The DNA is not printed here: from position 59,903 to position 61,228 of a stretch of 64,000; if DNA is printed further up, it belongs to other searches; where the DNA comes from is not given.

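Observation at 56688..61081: GT2 / radical-SAM-SPASM / HpnJ-like B12-radical-SAM / GT2 cluster: candidate glycolipid headgroup-modification pathway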

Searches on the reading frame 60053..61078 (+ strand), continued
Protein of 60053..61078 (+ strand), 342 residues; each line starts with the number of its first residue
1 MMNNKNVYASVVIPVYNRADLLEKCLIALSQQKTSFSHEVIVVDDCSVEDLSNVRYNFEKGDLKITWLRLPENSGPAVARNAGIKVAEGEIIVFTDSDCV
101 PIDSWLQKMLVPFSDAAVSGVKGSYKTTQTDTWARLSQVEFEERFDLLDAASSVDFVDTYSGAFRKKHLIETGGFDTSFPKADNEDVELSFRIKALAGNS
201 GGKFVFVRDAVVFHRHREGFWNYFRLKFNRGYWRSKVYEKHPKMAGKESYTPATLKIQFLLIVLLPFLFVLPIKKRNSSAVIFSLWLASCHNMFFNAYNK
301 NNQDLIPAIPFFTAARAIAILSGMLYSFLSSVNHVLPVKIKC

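Call 65: fold_search(model_id=the predicted structure, library=pdb)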
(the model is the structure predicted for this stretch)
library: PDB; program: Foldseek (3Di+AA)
matches with E <= 10: 1279; with E <= 0.001: 404
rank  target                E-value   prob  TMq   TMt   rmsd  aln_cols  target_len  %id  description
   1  6yv7_B                6.3e-15  1.00  0.63  0.62   8.3       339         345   18  Mannosyltransferase PcManGT from Pyrobaculum calidifontis (released 2020-07-22)
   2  2z87_B                2.0e-14  1.00  0.53  0.31   6.7       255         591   27  Crystal structure of chondroitin polymerase from Escherichia coli strain K4 (K4CP) complexed with UDP-GalNAc and UDP (released 2008-09-16)
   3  2z86_C                2.2e-14  1.00  0.53  0.31   5.6       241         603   27  Crystal structure of chondroitin polymerase from Escherichia coli strain K4 (K4CP) complexed with UDP-GlcUA and UDP (released 2008-09-16)
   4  2z86_B                2.9e-14  1.00  0.52  0.30   6.1       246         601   27  Crystal structure of chondroitin polymerase from Escherichia coli strain K4 (K4CP) complexed with UDP-GlcUA and UDP (released 2008-09-16)
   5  2z86_D                5.4e-14  1.00  0.50  0.29   5.4       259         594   24  Crystal structure of chondroitin polymerase from Escherichia coli strain K4 (K4CP) complexed with UDP-GlcUA and UDP (released 2008-09-16)
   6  2z87_A                7.6e-14  1.00  0.53  0.31   5.7       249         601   26  Crystal structure of chondroitin polymerase from Escherichia coli strain K4 (K4CP) complexed with UDP-GalNAc and UDP (released 2008-09-16)
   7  6yv7_A                1.0e-13  1.00  0.61  0.60   6.6       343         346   21  Mannosyltransferase PcManGT from Pyrobaculum calidifontis (released 2020-07-22)
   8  6h1j_A                1.1e-13  1.00  0.45  0.49  13.1       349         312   17  TarP native (released 2018-09-26)
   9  2z86_A                1.8e-13  1.00  0.52  0.32   5.4       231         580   29  Crystal structure of chondroitin polymerase from Escherichia coli strain K4 (K4CP) complexed with UDP-GlcUA and UDP (released 2008-09-16)
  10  9jn3_A                2.1e-13  1.00  0.51  0.58   8.7       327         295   19  Crystal structure of AvpGT in complex with Ara-A (released 2025-01-29)
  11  6hnq_B                2.5e-13  1.00  0.48  0.51  12.4       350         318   16  TarP-6RboP-(CH2)6NH2 (released 2018-10-24)
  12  8snc_A                3.1e-13  1.00  0.73  0.53   5.0       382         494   15  Chlorella virus Hyaluronan Synthase bound to GlcA extended GlcNAc primer (released 2024-05-01)
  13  6h4m_Q                4.2e-13  1.00  0.48  0.52  12.8       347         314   16  TarP-UDP-GlcNAc-3RboP (released 2018-09-26)
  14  6h4m_H                4.4e-13  1.00  0.47  0.50  12.8       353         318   16  TarP-UDP-GlcNAc-3RboP (released 2018-09-26)
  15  5tzi                  5.5e-13  1.00  0.47  0.47  12.7       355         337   17  Crystal structure of S. aureus TarS 1-349 (released 2017-01-04)
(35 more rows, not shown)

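Call 85: search_protein_families(library=padloc, proteins=[window:60053-61078:+], max_evalue=0.001)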
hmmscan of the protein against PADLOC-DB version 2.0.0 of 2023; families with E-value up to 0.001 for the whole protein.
window:60053-61078:+ (342 aa): 0 families
